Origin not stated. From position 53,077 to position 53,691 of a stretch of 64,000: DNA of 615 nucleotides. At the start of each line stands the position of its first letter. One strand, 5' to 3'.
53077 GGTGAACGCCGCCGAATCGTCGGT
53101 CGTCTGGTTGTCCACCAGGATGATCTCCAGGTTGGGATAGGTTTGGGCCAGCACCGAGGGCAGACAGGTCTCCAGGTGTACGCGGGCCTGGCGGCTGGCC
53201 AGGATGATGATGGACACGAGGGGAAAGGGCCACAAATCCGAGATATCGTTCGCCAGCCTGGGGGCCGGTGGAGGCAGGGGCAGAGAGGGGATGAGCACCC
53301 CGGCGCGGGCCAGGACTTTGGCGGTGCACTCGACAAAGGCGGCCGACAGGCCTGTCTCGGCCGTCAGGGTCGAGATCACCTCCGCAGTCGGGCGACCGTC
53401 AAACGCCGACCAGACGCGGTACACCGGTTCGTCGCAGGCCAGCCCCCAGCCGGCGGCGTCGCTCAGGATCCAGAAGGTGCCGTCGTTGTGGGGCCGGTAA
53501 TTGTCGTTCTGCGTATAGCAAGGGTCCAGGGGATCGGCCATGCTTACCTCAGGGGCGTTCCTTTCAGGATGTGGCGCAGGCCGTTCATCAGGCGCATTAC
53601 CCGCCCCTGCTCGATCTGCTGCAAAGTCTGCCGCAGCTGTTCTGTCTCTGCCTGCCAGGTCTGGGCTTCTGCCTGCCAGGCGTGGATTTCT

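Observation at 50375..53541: Two tandem GT2 proteins carry N-terminal PqqD/RRE-like (peptide-recognition) domains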

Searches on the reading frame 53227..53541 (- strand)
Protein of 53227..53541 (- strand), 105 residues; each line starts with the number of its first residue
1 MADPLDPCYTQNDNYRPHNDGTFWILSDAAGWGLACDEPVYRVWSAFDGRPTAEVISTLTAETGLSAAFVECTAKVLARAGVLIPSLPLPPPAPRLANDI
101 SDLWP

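Call 6: search_protein_families(library=pfam, proteins=[window:53227-53541:-], max_evalue=10)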
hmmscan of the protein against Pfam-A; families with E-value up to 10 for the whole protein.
window:53227-53541:- (105 aa): 0 families

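Call 13: search_solved_structures(query=A2, max_evalue=10, show_alignments=3)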
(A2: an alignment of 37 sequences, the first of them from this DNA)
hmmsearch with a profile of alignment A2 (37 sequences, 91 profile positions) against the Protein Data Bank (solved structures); distinct sequences matched with E-value up to 10: 9.
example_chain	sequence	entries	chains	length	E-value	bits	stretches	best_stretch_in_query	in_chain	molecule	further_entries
6jw5_A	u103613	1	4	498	0.013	18.6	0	21-87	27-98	TAL effector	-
5v1u_A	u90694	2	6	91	0.017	18.2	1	15-75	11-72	TbiB1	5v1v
2gxa_A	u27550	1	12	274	0.087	16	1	17-50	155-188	Replication protein E1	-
7apd_B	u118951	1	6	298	0.098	15.8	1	17-50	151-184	Replication protein E1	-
2v9p_A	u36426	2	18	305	0.1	15.7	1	17-50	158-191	REPLICATION PROTEIN E1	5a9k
8rd8_Pj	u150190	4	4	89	0.28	14.3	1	15-73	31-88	Small ribosomal subunit protein bS16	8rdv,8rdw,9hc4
8qkf_A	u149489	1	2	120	0.7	13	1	50-86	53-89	ArsR family transcriptional regulator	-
8c7t_A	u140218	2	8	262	0.96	12.6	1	9-85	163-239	GTP-sensing transcriptional pleiotropic repressor CodY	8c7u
7zoi_A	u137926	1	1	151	1.2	12.2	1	25-54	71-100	Glycoside hydrolase family 18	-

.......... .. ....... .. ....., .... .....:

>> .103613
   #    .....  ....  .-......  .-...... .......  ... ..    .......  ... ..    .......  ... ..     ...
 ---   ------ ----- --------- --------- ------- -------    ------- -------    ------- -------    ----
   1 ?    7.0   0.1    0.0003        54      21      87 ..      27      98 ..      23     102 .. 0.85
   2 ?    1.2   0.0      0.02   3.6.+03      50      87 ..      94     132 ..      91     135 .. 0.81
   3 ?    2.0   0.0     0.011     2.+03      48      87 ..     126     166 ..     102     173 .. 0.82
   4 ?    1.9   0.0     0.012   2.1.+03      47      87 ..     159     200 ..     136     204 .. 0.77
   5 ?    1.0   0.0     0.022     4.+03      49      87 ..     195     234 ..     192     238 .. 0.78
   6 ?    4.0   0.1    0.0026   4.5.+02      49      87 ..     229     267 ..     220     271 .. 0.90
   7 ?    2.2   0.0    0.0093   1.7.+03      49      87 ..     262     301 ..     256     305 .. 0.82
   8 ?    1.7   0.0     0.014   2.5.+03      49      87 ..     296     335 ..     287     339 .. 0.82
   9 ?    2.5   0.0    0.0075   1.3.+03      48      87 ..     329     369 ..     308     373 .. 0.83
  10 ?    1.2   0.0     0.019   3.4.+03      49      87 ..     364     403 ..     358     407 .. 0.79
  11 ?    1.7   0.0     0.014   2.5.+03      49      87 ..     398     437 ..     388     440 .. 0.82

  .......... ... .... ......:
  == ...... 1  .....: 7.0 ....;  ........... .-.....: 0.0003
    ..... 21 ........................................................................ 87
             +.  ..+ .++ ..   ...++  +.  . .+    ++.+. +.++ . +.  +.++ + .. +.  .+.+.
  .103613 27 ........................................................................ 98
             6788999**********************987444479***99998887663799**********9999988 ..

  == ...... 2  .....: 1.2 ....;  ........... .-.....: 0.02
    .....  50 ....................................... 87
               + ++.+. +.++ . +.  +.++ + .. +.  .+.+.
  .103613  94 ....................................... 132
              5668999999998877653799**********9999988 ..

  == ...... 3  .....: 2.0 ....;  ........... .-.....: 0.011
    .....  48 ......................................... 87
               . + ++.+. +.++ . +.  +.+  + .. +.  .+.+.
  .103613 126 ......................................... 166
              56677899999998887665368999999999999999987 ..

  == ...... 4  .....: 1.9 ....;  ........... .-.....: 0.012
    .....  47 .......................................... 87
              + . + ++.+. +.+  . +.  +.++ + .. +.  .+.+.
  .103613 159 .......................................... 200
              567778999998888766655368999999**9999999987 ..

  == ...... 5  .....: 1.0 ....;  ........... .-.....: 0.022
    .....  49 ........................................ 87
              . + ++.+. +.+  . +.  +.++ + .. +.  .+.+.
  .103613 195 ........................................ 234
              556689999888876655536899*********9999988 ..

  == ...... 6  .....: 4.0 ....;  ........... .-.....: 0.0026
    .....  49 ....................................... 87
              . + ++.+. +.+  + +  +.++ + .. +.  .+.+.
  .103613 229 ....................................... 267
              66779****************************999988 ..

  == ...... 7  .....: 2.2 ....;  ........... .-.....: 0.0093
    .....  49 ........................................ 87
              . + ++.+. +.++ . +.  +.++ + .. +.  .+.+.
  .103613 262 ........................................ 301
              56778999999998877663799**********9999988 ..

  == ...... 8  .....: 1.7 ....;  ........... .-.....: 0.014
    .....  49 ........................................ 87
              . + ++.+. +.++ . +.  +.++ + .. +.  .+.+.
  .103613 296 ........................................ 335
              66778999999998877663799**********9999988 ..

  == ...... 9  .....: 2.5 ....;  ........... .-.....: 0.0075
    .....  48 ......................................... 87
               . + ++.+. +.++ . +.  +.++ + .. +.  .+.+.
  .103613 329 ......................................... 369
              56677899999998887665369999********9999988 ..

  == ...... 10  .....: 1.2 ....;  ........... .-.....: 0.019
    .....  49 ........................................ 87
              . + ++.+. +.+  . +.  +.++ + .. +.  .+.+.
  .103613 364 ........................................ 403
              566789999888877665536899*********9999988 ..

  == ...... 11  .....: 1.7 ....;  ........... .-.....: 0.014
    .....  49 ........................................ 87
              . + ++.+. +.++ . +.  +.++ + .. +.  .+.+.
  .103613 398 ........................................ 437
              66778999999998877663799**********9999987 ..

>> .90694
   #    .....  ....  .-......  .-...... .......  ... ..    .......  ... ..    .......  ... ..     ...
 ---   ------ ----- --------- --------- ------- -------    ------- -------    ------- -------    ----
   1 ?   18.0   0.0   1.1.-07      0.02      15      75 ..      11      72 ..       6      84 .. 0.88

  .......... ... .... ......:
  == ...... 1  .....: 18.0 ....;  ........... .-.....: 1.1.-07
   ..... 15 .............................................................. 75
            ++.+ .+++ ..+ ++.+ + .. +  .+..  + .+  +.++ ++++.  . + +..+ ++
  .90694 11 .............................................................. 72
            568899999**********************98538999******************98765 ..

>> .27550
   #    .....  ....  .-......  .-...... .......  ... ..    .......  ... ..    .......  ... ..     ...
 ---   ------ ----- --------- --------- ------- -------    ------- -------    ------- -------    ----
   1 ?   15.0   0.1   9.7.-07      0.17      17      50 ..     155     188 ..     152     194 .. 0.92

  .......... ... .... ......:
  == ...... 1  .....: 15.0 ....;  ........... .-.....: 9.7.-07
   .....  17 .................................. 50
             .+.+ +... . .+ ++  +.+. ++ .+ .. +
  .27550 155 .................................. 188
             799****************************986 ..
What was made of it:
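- Checked: The N-domain profile against PDB sequences finds TbiB1 in register (E 0.017; call 13).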

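Call 19: predict_structure(alignment_id=A2)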
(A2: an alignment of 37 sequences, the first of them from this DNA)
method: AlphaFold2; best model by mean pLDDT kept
length: 91 residues; sequences in the alignment: 37
mean_pLDDT: 95.1   pTM: 0.85
mean pLDDT of the five models: 95.1, 93.5, 93.4, 92.6, 92.2
residues with pLDDT >= 90: 82; 70-90: 7; 50-70: 2; < 50: 0
segments of 3 or more residues with pLDDT < 50: none
pLDDT, mean of each block of 10 residues (from residue 1): 86 97 96 95 98 98 98 97 93 74
secondary structure, 60 per line:
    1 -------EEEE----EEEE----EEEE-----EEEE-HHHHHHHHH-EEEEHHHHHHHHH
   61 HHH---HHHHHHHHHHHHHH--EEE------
elements in order: E8-11 E16-19 E24-27 E33-36 H38-46 E48-51 H52-63 H67-80 E83-85
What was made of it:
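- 53272..53541 (-): GT-A N-terminal PqqD/RRE-fold domain (aa 1-90). AlphaFold2 pLDDT 95, beta-beta-beta-alpha-alpha-alpha order (call 19).
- Checked: After an extra N-terminal strand (aa 8-11), the strands are 16-19, 24-27 and 33-36 and the helices 38-46, 52-63 and 67-80, i.e. beta-beta-beta-alpha-alpha-alpha (call 19).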

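Call 21: fold_search(model_id=the predicted structure, library=pdb)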
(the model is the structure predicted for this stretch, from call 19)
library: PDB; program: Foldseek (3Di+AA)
matches with E <= 10: 1011; with E <= 0.001: 3
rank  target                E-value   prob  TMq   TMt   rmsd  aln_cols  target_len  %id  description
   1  5v1v_A                6.9e-05  1.00  0.67  0.69   2.9        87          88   18  TbiB1 in Complex with the TbiA(alpha) Leader Peptide (released 2018-09-05)
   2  5v1u_B                6.5e-04  1.00  0.64  0.67   3.0        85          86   19  TbiB1 in Complex with the TbiA(beta) Leader Peptide (released 2018-09-05)
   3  5v1u_A                9.6e-04  1.00  0.62  0.66   2.9        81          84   20  TbiB1 in Complex with the TbiA(beta) Leader Peptide (released 2018-09-05)
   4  5v1u_C                2.7e-03  1.00  0.59  0.63   3.0        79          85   19  TbiB1 in Complex with the TbiA(beta) Leader Peptide (released 2018-09-05)
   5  8t19_A                3.9e-03  1.00  0.55  0.57   4.0        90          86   20  RiPP precursor peptide recognition element (RRE) domain of Ocin-ThiF-like partner protein, PbtF, bound to an 8 residue (released 2024-06-12)
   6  8vpo                  5.1e-03  1.00  0.70  0.16   2.5        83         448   11  X-Ray Crystal Structure of TigE from Paramaledivibacter caminithermalis (released 2024-02-07)
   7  4v1v_A                7.0e-03  1.00  0.64  0.10   3.2        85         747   15  Heterocyclase in complex with substrate and Cofactor (released 2015-01-14)
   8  4v1t_B                1.0e-02  1.00  0.64  0.10   3.2        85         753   16  Heterocyclase in complex with substrate and Cofactor (released 2015-01-14)
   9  4bs9                  1.2e-02  1.00  0.62  0.10   4.3        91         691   15  Structure of the heterocyclase TruD (released 2013-11-06)
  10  4v1v_B                1.3e-02  1.00  0.62  0.10   3.7        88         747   17  Heterocyclase in complex with substrate and Cofactor (released 2015-01-14)
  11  4v1u_A                2.0e-02  1.00  0.63  0.10   3.2        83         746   14  Heterocyclase in complex with substrate and Cofactor (released 2015-01-14)
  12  5sxy_MODEL_1_A        2.2e-02  1.00  0.63  0.61   3.0        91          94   15  The solution NMR structure for the PqqD truncation of Methylobacterium extorquens PqqCD representing a functio (released 2017-05-24)
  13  4v1u_B                2.7e-02  0.99  0.60  0.09   3.6        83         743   14  Heterocyclase in complex with substrate and Cofactor (released 2015-01-14)
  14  8hkr_B                2.7e-02  0.99  0.61  0.18   4.0        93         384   24  Crystal Structure of Histone H3 Lysine 79 (H3K79) Methyltransferase Rv2067c from Mycobacterium tuberculosis (released 2023-10-18)
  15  5ehk_A                3.1e-02  1.00  0.62  0.07   4.2        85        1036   14  Crystal structure of tRNA dependent lantibiotic dehydratase MibB from Microbispora sp. 107891 (released 2016-03-02)
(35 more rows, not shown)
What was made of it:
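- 53272..53541 (-): Foldseek top hits are solved RREs, led by TbiB1 at E 6.9e-5 (call 21).
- On RRE / PqqD-like domain: TbiB1 has E 6.9e-5 and TM 0.67/0.69 (call 21).
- Checked: Almost all of the best 37 Foldseek PDB hits are solved RRE domains: TbiB1 (E 6.9e-5, TM 0.67), PbtF RRE, TigE, LynD, TruD, PqqD 5sxy, MibB, ThcOx, MccB, CteB, McbB, TbtB and SuiB (call 21).
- One non-RiPP enzyme, the Rv2067c methyltransferase, appears among the Foldseek hits (call 21). The three-strand N-terminal sheet and the ranking of RREs above any regulator in Foldseek argue for the RRE branch (call 21).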

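Call 44: search_protein_representatives(alignment_id=A2)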
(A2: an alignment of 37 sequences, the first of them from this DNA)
Query: 37 sequences, 91 profile positions. Proteins with E-value up to 0.001 (for the whole library): 38; up to 1e-10: 8; up to 1e-30: 1. The best 38 are listed.
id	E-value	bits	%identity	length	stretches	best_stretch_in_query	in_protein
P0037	6.8e-31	122.1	-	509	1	2-91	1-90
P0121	1.6e-26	108.1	-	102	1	1-68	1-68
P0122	1.1e-18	82.9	-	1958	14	32-62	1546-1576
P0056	7.7e-17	77.1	-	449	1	5-89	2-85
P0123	1.8e-16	75.9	-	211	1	34-90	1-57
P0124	8.7e-13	64.1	-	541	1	5-89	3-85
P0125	7.0e-12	61.2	-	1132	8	8-53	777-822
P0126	1.0e-11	60.7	-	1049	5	25-57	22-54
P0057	1.1e-10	57.3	-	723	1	3-88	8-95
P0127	3.0e-10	55.9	-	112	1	8-87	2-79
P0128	9.1e-10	54.4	-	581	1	11-86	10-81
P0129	4.3e-09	52.2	-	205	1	8-85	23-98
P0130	1.5e-08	50.5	-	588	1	8-86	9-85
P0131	5.1e-08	48.8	-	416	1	7-89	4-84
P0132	2.5e-07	46.6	-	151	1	16-86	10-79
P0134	3.2e-07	46.2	-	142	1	8-85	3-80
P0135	1.0e-06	44.6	-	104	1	24-87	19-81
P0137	5.2e-06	42.4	-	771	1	10-88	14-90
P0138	8.0e-06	41.7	-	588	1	7-86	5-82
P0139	1.0e-05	41.4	-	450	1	8-85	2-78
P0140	1.1e-05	41.3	-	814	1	9-84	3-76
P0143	2.5e-05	40.2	-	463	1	9-84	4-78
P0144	3.9e-05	39.5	-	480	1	6-82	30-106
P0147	1.3e-04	37.9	-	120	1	6-86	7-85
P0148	1.6e-04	37.6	-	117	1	9-85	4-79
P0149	2.0e-04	37.3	-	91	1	4-82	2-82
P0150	3.4e-04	36.6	-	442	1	10-87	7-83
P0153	5.8e-04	35.8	-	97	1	8-89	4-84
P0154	6.1e-04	35.7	-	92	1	9-84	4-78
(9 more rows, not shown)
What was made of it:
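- Checked: Against 1.84e9 representative proteins it finds P0149 at E 2e-4 (call 44).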

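Call 45: search_protein_families(library=pfam, proteins=[P0128, P0130, P0131, P0137, P0138, P0139, P0140, P0143, P0144, P0150], max_evalue=0.01)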
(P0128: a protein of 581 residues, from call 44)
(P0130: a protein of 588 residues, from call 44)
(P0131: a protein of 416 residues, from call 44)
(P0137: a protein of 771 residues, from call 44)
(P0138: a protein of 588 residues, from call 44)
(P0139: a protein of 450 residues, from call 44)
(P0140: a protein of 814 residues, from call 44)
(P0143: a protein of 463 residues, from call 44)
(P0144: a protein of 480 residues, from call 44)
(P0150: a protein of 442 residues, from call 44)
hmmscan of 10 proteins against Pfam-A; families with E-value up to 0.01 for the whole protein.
P0128 (581 aa): 0 families

P0130 (588 aa): 0 families

P0131 (416 aa): 0 families

P0137 (771 aa): 2 families
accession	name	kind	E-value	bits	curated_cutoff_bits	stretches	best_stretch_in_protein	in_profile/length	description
PF00534.26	Glycos_transf_1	-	0.00015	21.8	26.4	1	523-696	12-171/172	Glycosyl transferases group 1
PF13692.12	Glyco_trans_1_4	-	0.00089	20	27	1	527-678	2-141/142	Glycosyl transferases group 1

P0138 (588 aa): 1 family
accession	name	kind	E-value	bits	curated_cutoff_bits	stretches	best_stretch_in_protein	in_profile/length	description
PF00535.33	Glycos_transf_2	-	0.0016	18.9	23.3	1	124-225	3-115/168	Glycosyl transferase family 2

P0139 (450 aa): 5 families
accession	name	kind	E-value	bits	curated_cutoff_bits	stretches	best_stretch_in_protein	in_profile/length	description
PF00535.33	Glycos_transf_2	-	3.4e-25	89.3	23.3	1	102-271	1-165/168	Glycosyl transferase family 2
PF13641.12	Glyco_tranf_2_3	-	4.9e-17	63.1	27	1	101-317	3-218/230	Glycosyltransferase like family 2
PF13632.12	Glyco_trans_2_3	-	0.00012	22.4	27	1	179-338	1-142/198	Glycosyl transferase family group 2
PF10111.15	Glyco_tranf_2_2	-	0.00032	20.7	27.3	1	102-202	1-108/276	Glycosyltransferase like family 2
PF12804.13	NTP_transf_3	-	0.0012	19.5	27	0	108-212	21-121/160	MobA-like NTP transferase domain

P0140 (814 aa): 2 families
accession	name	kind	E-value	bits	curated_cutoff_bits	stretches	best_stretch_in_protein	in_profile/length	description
PF13692.12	Glyco_trans_1_4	-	8.9e-05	23.2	27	1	569-720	2-141/142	Glycosyl transferases group 1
PF00534.26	Glycos_transf_1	-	0.00062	19.8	26.4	1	563-734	10-169/172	Glycosyl transferases group 1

P0143 (463 aa): 2 families
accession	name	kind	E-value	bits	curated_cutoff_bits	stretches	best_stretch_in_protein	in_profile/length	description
PF00535.33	Glycos_transf_2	-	6.8e-20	72.1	23.3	1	105-213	3-114/168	Glycosyl transferase family 2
PF13641.12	Glyco_tranf_2_3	-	5e-09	37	27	1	103-315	4-215/230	Glycosyltransferase like family 2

P0144 (480 aa): 4 families
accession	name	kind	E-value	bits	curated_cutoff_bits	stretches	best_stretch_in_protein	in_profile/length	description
PF00535.33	Glycos_transf_2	-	8.4e-27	94.6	23.3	1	129-301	1-168/168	Glycosyl transferase family 2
PF13641.12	Glyco_tranf_2_3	-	2.5e-17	64.1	27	1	128-347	3-217/230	Glycosyltransferase like family 2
PF10111.15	Glyco_tranf_2_2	-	1.7e-06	28.2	27.3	1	133-338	7-216/276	Glycosyltransferase like family 2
PF13632.12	Glyco_trans_2_3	-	8.8e-06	26.1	27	1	206-357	1-142/198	Glycosyl transferase family group 2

P0150 (442 aa): 4 families
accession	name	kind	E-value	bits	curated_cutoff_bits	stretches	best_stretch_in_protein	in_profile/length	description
PF00535.33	Glycos_transf_2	-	9.1e-28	97.7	23.3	1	100-271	1-167/168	Glycosyl transferase family 2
PF13641.12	Glyco_tranf_2_3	-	4e-19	70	27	1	99-316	3-219/230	Glycosyltransferase like family 2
PF13632.12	Glyco_trans_2_3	-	2.3e-09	37.8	27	1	177-327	1-142/198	Glycosyl transferase family group 2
PF10111.15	Glyco_tranf_2_2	-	7.1e-07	29.4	27.3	1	116-292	16-200/276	Glycosyltransferase like family 2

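Call 46: search_protein_families(library=pfam, proteins=[P0127, P0129, P0132, P0134, P0135, P0147, P0148, P0149, P0153, P0154], max_evalue=1)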
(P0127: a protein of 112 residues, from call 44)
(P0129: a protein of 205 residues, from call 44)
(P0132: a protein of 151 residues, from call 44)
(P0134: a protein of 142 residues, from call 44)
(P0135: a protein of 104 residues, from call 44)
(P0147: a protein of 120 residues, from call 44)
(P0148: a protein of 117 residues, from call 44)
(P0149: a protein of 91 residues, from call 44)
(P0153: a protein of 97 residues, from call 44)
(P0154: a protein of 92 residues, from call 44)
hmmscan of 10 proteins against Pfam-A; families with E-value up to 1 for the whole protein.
P0127 (112 aa): 0 families

P0129 (205 aa): 0 families

P0132 (151 aa): 2 families
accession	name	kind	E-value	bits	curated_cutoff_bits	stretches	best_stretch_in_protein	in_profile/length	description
PF00535.33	Glycos_transf_2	-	1.8e-11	44.7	23.3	1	97-147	1-54/168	Glycosyl transferase family 2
PF13641.12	Glyco_tranf_2_3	-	0.061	13.8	27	1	96-142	3-49/230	Glycosyltransferase like family 2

P0134 (142 aa): 0 families

P0135 (104 aa): 0 families

P0147 (120 aa): 6 families
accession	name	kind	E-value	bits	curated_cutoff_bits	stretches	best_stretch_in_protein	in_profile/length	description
PF05402.18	PqqD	-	0.0041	17.9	23.4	1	22-68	1-50/67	Coenzyme PQQ synthesis protein D (PqqD)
PF10826.14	DUF2551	-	0.051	14.3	23.4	1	45-88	22-66/83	Protein of unknown function (DUF2551)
PF18126.6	Mitoc_mL59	-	0.086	13.6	31.5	1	8-33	39-64/130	Mitochondrial ribosomal protein mL59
PF03965.22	Penicillinase_R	-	0.09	13.6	22.6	1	41-87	10-56/115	Penicillinase repressor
PF12229.13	PG_binding_4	-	0.12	12.9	22.1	1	7-50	69-111/117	Putative peptidoglycan binding domain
PF07575.19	Nucleopor_Nup85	-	0.27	10.3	22.1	1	8-85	270-343/557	Nup85 Nucleoporin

P0148 (117 aa): 0 families

P0149 (91 aa): 4 families
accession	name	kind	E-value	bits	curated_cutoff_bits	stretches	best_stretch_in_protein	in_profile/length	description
PF05402.18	PqqD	-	1.1e-17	64.5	23.4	1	24-87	2-67/67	Coenzyme PQQ synthesis protein D (PqqD)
PF04001.18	Vhr1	-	0.04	14.6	25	1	33-80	29-76/91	Transcription factor Vhr1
PF09382.16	RQC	-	0.12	12.6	23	1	53-89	43-79/114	RQC domain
PF16007.11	DUF4777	-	0.23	12.2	34.4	1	52-88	22-58/66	Domain of unknown function (DUF4777)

P0153 (97 aa): 1 family
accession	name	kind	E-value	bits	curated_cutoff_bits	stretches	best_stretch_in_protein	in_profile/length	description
PF25399.1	DeaD_dimer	-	0.099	13.1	23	1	46-74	28-57/67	RNA helicase DeaD dimerization domain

P0154 (92 aa): 4 families
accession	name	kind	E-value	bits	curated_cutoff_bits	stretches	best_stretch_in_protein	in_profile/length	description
PF11941.14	DUF3459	-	0.0057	17.4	22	1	16-80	10-76/90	Domain of unknown function (DUF3459)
PF00392.27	GntR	-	0.079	13.1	27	1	62-83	39-60/64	Bacterial regulatory proteins, gntR family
PF07848.18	PaaX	-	0.19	12.4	24.8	1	60-85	36-61/70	PaaX-like protein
PF20497.3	SWI-SNF_Ssr4_C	-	0.35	10.6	22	1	26-79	155-208/456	SWI/SNF and RSC complexes subunit Ssr4 C-terminal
